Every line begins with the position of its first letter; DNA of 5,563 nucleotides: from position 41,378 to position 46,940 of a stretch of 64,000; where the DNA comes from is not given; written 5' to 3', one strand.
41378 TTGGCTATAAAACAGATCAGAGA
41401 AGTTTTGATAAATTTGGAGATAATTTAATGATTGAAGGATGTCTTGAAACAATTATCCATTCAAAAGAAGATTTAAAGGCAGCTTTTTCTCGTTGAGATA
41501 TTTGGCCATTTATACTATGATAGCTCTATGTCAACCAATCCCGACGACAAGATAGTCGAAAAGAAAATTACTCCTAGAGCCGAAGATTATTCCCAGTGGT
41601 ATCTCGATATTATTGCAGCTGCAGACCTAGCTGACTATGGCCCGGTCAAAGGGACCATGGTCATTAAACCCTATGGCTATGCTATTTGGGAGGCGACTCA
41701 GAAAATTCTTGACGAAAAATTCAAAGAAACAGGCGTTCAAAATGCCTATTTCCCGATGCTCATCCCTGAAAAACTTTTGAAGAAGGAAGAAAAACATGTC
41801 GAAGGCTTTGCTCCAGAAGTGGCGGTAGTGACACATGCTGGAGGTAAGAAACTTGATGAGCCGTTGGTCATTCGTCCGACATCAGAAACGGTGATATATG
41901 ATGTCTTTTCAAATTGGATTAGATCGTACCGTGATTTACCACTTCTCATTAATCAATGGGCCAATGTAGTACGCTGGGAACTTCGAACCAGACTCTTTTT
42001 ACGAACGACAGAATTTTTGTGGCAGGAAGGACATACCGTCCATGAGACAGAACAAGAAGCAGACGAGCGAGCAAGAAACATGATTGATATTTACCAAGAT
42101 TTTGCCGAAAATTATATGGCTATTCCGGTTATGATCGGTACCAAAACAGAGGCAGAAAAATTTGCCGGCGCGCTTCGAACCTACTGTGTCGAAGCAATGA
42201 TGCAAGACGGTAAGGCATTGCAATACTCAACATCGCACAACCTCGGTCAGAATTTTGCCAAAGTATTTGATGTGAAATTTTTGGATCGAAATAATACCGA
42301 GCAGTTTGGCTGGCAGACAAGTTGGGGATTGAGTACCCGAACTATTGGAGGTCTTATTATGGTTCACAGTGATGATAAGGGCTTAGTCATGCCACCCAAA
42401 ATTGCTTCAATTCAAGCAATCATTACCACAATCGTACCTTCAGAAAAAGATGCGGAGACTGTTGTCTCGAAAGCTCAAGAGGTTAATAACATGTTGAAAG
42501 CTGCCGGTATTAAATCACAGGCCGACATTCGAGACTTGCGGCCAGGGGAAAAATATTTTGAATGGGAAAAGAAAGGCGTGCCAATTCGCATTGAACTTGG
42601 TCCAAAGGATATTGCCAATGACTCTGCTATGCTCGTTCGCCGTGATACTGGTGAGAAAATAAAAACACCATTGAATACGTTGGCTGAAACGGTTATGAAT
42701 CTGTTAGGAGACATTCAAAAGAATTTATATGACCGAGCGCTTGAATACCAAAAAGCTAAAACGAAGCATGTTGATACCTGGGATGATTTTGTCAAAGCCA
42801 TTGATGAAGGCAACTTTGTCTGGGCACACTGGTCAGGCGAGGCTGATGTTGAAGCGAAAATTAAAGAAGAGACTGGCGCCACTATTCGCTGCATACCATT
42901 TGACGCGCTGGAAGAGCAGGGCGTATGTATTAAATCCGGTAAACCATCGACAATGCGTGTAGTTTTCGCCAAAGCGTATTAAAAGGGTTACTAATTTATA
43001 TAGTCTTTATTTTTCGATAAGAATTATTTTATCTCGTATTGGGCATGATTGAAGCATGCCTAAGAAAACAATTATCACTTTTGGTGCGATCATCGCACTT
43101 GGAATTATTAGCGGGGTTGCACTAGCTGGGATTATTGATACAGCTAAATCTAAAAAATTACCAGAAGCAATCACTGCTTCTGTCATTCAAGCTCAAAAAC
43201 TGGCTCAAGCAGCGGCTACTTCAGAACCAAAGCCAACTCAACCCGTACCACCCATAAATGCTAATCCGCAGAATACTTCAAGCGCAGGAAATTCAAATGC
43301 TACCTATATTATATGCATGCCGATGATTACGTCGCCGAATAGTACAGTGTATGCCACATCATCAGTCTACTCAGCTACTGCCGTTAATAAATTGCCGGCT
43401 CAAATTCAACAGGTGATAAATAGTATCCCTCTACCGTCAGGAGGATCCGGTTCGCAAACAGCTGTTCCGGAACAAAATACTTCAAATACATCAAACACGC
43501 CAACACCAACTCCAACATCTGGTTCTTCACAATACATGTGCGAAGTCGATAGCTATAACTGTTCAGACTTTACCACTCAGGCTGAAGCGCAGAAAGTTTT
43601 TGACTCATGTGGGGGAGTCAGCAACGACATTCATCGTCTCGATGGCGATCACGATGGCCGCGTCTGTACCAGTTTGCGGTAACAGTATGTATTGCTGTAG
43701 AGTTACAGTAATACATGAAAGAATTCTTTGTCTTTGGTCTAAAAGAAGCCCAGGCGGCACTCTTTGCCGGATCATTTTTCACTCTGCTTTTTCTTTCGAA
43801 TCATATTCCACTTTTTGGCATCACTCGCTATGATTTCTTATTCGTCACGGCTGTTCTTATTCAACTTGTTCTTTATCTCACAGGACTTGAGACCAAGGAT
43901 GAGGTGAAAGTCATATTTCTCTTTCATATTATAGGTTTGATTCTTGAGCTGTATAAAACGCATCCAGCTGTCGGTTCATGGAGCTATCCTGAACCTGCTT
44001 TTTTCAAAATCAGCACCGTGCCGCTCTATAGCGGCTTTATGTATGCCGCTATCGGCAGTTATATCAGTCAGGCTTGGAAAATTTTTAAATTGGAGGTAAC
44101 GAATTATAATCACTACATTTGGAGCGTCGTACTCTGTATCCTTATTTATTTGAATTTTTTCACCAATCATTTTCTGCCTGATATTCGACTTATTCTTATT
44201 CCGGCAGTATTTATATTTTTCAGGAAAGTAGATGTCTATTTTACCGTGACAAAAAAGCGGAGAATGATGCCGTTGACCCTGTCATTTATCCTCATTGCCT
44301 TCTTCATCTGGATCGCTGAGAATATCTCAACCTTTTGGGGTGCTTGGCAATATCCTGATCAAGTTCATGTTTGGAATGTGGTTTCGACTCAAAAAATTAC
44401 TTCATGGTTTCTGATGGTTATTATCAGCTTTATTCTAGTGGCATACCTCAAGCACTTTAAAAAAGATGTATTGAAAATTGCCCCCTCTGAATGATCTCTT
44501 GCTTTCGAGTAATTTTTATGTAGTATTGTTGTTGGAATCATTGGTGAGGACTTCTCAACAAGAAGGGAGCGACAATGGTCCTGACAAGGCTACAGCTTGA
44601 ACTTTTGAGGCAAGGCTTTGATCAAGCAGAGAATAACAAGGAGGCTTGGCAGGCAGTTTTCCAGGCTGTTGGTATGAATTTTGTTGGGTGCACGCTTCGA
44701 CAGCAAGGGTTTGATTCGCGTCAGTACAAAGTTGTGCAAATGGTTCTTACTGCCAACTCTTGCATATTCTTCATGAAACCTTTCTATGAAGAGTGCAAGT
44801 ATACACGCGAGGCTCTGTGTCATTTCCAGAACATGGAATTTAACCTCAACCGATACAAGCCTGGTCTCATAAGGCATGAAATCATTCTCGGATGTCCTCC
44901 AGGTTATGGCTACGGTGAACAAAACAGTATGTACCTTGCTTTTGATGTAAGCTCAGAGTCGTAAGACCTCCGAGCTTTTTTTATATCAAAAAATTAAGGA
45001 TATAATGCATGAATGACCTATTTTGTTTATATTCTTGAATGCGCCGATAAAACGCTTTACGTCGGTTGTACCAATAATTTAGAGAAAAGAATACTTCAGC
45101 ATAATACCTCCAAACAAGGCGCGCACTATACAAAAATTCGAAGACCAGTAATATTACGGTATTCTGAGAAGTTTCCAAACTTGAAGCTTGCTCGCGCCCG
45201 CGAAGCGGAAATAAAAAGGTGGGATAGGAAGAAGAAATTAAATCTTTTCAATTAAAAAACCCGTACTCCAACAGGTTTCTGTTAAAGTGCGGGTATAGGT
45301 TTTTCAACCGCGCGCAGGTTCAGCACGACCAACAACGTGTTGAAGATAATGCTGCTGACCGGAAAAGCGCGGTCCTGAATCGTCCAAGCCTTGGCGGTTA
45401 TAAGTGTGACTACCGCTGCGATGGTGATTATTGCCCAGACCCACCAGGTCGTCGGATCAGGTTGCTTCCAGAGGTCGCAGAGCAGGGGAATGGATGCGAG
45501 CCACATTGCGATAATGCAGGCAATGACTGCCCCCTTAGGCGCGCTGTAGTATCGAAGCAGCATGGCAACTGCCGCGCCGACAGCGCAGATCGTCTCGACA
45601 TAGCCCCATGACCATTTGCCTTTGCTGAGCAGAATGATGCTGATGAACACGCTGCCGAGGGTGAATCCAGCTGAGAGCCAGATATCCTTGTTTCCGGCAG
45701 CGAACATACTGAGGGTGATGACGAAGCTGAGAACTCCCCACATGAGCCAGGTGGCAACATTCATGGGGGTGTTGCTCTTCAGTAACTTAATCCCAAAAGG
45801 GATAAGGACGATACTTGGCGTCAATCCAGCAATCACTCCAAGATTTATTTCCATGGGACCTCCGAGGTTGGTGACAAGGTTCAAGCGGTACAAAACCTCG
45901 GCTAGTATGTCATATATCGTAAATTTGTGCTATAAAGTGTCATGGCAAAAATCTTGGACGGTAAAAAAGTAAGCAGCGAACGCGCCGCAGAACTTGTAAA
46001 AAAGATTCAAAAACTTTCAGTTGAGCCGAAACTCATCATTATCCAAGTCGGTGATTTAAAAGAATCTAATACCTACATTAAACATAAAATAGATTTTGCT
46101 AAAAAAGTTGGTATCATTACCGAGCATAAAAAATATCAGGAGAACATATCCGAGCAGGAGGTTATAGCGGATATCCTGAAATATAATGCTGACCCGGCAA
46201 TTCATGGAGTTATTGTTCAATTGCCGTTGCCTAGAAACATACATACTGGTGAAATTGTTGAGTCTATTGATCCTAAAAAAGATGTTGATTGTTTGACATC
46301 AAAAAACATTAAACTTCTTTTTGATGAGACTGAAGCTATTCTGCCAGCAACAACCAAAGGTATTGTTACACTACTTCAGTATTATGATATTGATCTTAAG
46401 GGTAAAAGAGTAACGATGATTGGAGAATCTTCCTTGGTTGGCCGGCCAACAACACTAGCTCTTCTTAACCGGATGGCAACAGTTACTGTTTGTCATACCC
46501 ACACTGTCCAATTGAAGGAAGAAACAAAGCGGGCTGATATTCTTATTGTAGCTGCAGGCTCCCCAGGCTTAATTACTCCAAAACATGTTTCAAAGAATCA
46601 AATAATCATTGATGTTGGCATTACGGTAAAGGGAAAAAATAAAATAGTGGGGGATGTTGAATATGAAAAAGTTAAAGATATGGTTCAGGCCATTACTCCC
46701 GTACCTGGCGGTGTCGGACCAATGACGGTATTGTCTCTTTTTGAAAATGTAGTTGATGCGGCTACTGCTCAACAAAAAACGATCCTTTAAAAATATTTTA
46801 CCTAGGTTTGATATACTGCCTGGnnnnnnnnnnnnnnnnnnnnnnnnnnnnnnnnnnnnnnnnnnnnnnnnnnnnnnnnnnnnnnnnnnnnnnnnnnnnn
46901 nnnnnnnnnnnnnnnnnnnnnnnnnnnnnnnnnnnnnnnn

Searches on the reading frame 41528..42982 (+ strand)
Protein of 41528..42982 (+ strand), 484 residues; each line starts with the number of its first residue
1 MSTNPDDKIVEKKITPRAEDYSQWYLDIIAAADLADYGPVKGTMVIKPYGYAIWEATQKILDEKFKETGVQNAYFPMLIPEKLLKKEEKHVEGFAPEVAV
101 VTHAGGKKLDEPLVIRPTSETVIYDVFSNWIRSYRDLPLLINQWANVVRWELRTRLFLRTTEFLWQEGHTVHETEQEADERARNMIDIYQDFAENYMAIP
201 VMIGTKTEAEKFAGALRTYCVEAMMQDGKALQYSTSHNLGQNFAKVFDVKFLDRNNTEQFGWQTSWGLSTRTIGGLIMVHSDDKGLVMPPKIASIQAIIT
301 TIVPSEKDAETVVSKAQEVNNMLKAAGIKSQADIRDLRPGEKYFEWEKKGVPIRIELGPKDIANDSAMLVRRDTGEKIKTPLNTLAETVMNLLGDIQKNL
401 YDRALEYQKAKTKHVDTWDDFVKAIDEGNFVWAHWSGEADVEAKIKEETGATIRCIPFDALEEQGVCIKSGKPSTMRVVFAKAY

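Call 38: find_homologous_proteins(query=window:41528-42982:+, max_evalue=1e-50)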
Query window:41528-42982:+ (484 aa): 8000 proteins with E <= 1e-50 among 8000 candidates; the best 120 are listed.
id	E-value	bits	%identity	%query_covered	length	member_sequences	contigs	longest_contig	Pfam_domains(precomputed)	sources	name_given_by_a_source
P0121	0.0e+0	1107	100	100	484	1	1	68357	PF03129.26,PF00587.31,PF09180.17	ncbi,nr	ncbi:proline--tRNA ligase [Candidatus Parcubacteria bacterium]|nr:proline--tRNA ligase [Candidatus P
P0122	7.1e-282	953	85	100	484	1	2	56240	PF03129.26,PF00587.31,PF09180.17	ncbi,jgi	jgi:prolyl-tRNA synthetase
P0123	2.5e-281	951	84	100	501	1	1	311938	PF03129.26,PF00587.31,PF09180.17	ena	-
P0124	1.5e-280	949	83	100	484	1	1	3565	PF03129.26,PF00587.31,PF09180.17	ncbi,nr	ncbi:MAG: prolyl-tRNA synthetase [Candidatus Paceibacter sp.]|nr:prolyl-tRNA synthetase [Candidatus 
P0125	2.1e-278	942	83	100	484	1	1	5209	PF03129.26,PF00587.31,PF09180.17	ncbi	-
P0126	2.1e-276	935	83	100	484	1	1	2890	PF03129.26,PF00587.31,PF09180.17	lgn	-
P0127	1.3e-275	932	82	100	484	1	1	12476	PF03129.26,PF00587.31,PF09180.17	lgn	-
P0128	2.4e-273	925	83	99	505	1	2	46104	PF03129.26,PF00587.31,PF09180.17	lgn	-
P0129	9.3e-273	923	81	100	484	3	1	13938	PF03129.26,PF00587.31,PF09180.17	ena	-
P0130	4.3e-272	921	82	98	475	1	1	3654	PF03129.26,PF00587.31,PF09180.17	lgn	-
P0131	6.2e-271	917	82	100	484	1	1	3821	PF03129.26,PF00587.31,PF09180.17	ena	-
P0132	4.4e-270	914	81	100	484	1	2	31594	PF03129.26,PF00587.31,PF09180.17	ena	-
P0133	7.1e-270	913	81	100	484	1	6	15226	PF03129.26,PF00587.31,PF09180.17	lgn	-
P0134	3.6e-267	905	80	100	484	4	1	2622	PF03129.26,PF00587.31,PF09180.17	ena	-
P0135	6.0e-267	904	80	100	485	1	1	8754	PF03129.26,PF00587.31,PF09180.17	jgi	jgi:prolyl-tRNA synthetase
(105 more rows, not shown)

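Call 39: find_encoding_contigs(protein=P0122, flank=10000, max_places=2)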
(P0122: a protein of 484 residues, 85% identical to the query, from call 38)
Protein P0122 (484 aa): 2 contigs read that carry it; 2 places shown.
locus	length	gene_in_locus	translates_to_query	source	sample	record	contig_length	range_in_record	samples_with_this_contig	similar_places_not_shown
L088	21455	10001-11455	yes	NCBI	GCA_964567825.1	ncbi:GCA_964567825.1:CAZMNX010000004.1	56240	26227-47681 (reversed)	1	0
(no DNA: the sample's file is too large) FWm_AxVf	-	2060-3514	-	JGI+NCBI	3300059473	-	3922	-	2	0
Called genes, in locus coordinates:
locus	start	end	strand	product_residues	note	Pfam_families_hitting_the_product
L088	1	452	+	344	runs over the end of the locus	PF00155:Aminotran_1_2, PF01212:Beta_elim_lyase, PF00266:Aminotran_5 (weak)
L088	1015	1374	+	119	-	PF04266:ASCH (weak)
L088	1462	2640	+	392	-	PF00579:tRNA-synt_1b, PF22421:SYY_C-terminal, PF01479:S4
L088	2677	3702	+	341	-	PF01594:AI-2E_transport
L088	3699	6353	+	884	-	PF00690:Cation_ATPase_N, PF00122:E1-E2_ATPase, PF00702:Hydrolase, PF13246:Cation_ATPase, PF12710:HAD (weak), PF00689:Cation_ATPase_C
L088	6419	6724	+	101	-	PF01817:CM_2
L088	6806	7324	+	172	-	PF13353:Fer4_12 (weak), PF04055:Radical_SAM (faint)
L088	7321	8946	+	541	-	PF04074:DUF386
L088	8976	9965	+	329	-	PF01636:APH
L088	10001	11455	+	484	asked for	PF00587:tRNA-synt_2b, PF03129:HGTP_anticodon, PF09180:ProRS-C_1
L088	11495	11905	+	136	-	PF00072:Response_reg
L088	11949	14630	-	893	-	PF13620:CarboxypepD_reg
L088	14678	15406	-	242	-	PF01479:S4, PF01728:FtsJ, PF08241:Methyltransf_11 (weak), PF13649:Methyltransf_25 (weak)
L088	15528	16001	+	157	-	PF07963:N_methyl (weak)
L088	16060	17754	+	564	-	PF05157:MshEN (weak), PF00437:T2SSE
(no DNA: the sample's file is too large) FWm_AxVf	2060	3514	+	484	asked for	PF00587:tRNA-synt_2b, PF03129:HGTP_anticodon, PF09180:ProRS-C_1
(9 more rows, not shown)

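Call 40: find_encoding_contigs(protein=P0123, flank=10000, max_places=2)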
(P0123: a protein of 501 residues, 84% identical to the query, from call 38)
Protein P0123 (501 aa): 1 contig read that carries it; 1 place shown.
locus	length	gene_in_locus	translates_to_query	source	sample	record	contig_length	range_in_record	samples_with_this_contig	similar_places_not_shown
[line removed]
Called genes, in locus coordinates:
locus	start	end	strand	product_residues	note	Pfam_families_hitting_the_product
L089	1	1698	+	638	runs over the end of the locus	PF13439:Glyco_transf_4 (weak), PF20706:GT4-conflict (weak), PF00534:Glycos_transf_1, PF13692:Glyco_trans_1_4, PF13524:Glyco_trans_1_2, PF05116:S6PP (weak), PF08282:Hydrolase_3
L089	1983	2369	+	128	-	PF02518:HATPase_c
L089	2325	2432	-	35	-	-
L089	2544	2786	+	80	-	PF04149:DUF397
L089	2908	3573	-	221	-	PF00300:His_Phos_1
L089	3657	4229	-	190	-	PF00156:Pribosyltran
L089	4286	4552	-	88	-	-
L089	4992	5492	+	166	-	-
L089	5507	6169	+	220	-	-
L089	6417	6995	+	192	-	PF27765:UCP032817-like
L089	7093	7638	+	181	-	PF03848:TehB, PF13649:Methyltransf_25, PF13847:Methyltransf_31 (weak), PF08241:Methyltransf_11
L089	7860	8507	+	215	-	PF01966:HD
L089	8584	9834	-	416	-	PF00675:Peptidase_M16, PF05193:Peptidase_M16_C (weak)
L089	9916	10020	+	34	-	-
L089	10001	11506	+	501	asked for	PF00587:tRNA-synt_2b, PF03129:HGTP_anticodon, PF09180:ProRS-C_1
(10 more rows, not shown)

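Call 41: find_encoding_contigs(protein=P0128, flank=10000, max_places=2)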
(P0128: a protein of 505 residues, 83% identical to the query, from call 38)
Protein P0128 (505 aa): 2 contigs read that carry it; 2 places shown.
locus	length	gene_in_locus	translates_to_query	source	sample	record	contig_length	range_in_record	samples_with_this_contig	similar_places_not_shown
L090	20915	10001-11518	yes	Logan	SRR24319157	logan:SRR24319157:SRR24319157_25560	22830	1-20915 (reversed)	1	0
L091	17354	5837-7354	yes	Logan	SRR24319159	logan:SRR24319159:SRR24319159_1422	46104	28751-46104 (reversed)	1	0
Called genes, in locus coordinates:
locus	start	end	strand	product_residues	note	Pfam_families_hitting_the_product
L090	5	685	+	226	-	PF00005:ABC_tran, PF13304:AAA_21 (weak)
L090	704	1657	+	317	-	PF18075:FtsX_ECD, PF02687:FtsX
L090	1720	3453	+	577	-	PF06418:CTP_synth_N, PF00117:GATase, PF07722:Peptidase_C26 (faint)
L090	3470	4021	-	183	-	-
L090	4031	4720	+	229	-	PF13238:AAA_18 (weak), PF13671:AAA_33, PF01202:SKI (faint)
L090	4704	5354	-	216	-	PF13485:Peptidase_MA_2 (faint)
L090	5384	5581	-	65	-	-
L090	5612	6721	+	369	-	PF01546:Peptidase_M20, PF07687:M20_dimer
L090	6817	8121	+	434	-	PF00583:Acetyltransf_1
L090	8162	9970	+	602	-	PF00664:ABC_membrane, PF00005:ABC_tran, PF13304:AAA_21 (faint), PF02463:SMC_N (weak)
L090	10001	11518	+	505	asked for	PF00587:tRNA-synt_2b, PF03129:HGTP_anticodon, PF09180:ProRS-C_1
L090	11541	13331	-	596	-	PF03485:Arg_tRNA_synt_N, PF00750:tRNA-synt_1d, PF05746:DALR_1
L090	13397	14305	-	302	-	PF04513:Baculo_PEP_C (weak), PF02557:VanY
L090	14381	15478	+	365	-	PF00149:Metallophos, PF12850:Metallophos_2 (weak)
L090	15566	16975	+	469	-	PF03060:NMO (faint)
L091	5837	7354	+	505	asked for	PF00587:tRNA-synt_2b, PF03129:HGTP_anticodon, PF09180:ProRS-C_1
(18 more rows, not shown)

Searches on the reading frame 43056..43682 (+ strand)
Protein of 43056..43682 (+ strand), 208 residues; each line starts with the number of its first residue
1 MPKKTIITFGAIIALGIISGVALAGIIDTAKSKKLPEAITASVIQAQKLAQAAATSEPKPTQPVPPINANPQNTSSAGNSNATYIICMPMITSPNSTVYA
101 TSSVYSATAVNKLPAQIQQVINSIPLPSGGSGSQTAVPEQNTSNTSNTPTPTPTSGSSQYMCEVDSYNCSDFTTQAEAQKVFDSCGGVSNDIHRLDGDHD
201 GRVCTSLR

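Call 32: search_protein_families(library=pfam, proteins=[window:43056-43682:+], max_evalue=0.001)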
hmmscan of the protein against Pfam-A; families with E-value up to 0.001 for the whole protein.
window:43056-43682:+ (208 aa): 1 family
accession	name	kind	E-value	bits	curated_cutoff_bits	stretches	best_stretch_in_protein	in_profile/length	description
PF05901.16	Excalibur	-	0.00015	22.5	22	1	167-204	2-35/36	Excalibur calcium-binding domain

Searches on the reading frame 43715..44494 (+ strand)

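Call 32: search_protein_families(library=pfam, proteins=[window:43715-44494:+], max_evalue=0.001)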
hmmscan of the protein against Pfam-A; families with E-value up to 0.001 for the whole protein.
window:43715-44494:+ (259 aa): 1 family
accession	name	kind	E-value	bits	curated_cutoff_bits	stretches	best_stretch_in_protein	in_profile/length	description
PF05675.17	DUF817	-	9.1e-94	314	25.9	1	3-239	1-237/237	Protein of unknown function (DUF817)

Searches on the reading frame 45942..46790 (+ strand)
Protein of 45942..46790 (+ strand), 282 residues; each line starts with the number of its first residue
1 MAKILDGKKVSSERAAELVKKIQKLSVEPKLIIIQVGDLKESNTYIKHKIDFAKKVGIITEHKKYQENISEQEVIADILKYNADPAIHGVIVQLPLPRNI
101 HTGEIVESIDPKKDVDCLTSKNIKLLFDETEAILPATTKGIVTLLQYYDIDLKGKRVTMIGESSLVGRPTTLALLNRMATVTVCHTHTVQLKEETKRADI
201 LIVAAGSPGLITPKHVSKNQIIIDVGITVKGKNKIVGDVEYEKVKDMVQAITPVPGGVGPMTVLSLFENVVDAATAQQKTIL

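Call 32: search_protein_families(library=pfam, proteins=[window:45942-46790:+], max_evalue=0.001)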
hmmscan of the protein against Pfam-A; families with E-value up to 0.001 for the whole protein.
window:45942-46790:+ (282 aa): 2 families
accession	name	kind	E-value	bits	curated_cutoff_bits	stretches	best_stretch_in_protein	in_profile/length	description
PF02882.25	THF_DHG_CYH_C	-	9.1e-57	191.3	27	1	121-277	3-159/160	Tetrahydrofolate dehydrogenase/cyclohydrolase, NAD(P)-binding domain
PF00763.28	THF_DHG_CYH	-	1.5e-31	109.5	32.8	1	5-116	1-115/115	Tetrahydrofolate dehydrogenase/cyclohydrolase, catalytic domain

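Call 87: search_protein_families(library=ncbifam, proteins=[window:45942-46790:+], max_evalue=0.01)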
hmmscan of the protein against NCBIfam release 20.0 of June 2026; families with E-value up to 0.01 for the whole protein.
window:45942-46790:+ (282 aa): 31 families (the best 25 are shown)
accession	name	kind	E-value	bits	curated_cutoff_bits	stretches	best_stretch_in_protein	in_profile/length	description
NF010787.0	PRK14191.1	equivalog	2e-81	273.3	423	1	3-280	2-283/285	bifunctional methylenetetrahydrofolate dehydrogenase/methenyltetrahydrofolate cyclohydrolase FolD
NF008058.0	PRK10792.1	equivalog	2.1e-79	266.5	355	1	2-278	3-283/285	bifunctional methylenetetrahydrofolate dehydrogenase/methenyltetrahydrofolate cyclohydrolase FolD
NF010770.0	PRK14173.1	equivalog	1.3e-75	254.3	411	1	2-279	3-283/287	bifunctional 5,10-methylene-tetrahydrofolate dehydrogenase/ 5,10-methylene-tetrahydrofolate cyclohydrolase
NF010786.0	PRK14189.1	subfamily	3.5e-75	252.7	421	1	2-278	3-282/285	bifunctional methylenetetrahydrofolate dehydrogenase/methenyltetrahydrofolate cyclohydrolase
NF041156.1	FolD_Thplmales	equivalog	3.8e-75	252.7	480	1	3-278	1-276/277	bifunctional methylenetetrahydrofolate dehydrogenase/methenyltetrahydrofolate cyclohydrolase FolD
NF010776.0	PRK14179.1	equivalog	5.4e-75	252.1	445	1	1-277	1-281/284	bifunctional methylenetetrahydrofolate dehydrogenase/methenyltetrahydrofolate cyclohydrolase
NF010780.0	PRK14183.1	equivalog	1.9e-74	250.5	480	1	3-279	2-282/283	bifunctional 5,10-methylene-tetrahydrofolate dehydrogenase/ 5,10-methylene-tetrahydrofolate cyclohydrolase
NF010783.0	PRK14186.1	equivalog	7.5e-74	248.5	333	1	1-277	1-285/297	bifunctional methylenetetrahydrofolate dehydrogenase/methenyltetrahydrofolate cyclohydrolase FolD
NF010775.0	PRK14178.1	equivalog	1.3e-72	244.4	465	1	4-278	2-275/279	bifunctional methylenetetrahydrofolate dehydrogenase/methenyltetrahydrofolate cyclohydrolase FolD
NF010789.1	PRK14193.1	equivalog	4.5e-72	242.6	401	1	1-275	1-279/281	bifunctional methylenetetrahydrofolate dehydrogenase/methenyltetrahydrofolate cyclohydrolase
NF010785.0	PRK14188.1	subfamily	3.3e-71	239.7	396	1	1-278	2-290/297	bifunctional methylenetetrahydrofolate dehydrogenase/methenyltetrahydrofolate cyclohydrolase FolD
NF010773.0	PRK14176.1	equivalog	9.1e-71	238.6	437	1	2-276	8-285/287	bifunctional 5,10-methylene-tetrahydrofolate dehydrogenase/ 5,10-methylene-tetrahydrofolate cyclohydrolase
NF010766.0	PRK14169.1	equivalog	2.8e-69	233.7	450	1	1-275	1-278/283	bifunctional methylenetetrahydrofolate dehydrogenase/methenyltetrahydrofolate cyclohydrolase FolD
NF010772.0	PRK14175.1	equivalog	2.2e-68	230.6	459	1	2-276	3-280/286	bifunctional methylenetetrahydrofolate dehydrogenase/methenyltetrahydrofolate cyclohydrolase FolD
NF010769.0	PRK14172.1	equivalog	7.8e-68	228.7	392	1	1-273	1-276/278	bifunctional 5,10-methylene-tetrahydrofolate dehydrogenase/ 5,10-methylene-tetrahydrofolate cyclohydrolase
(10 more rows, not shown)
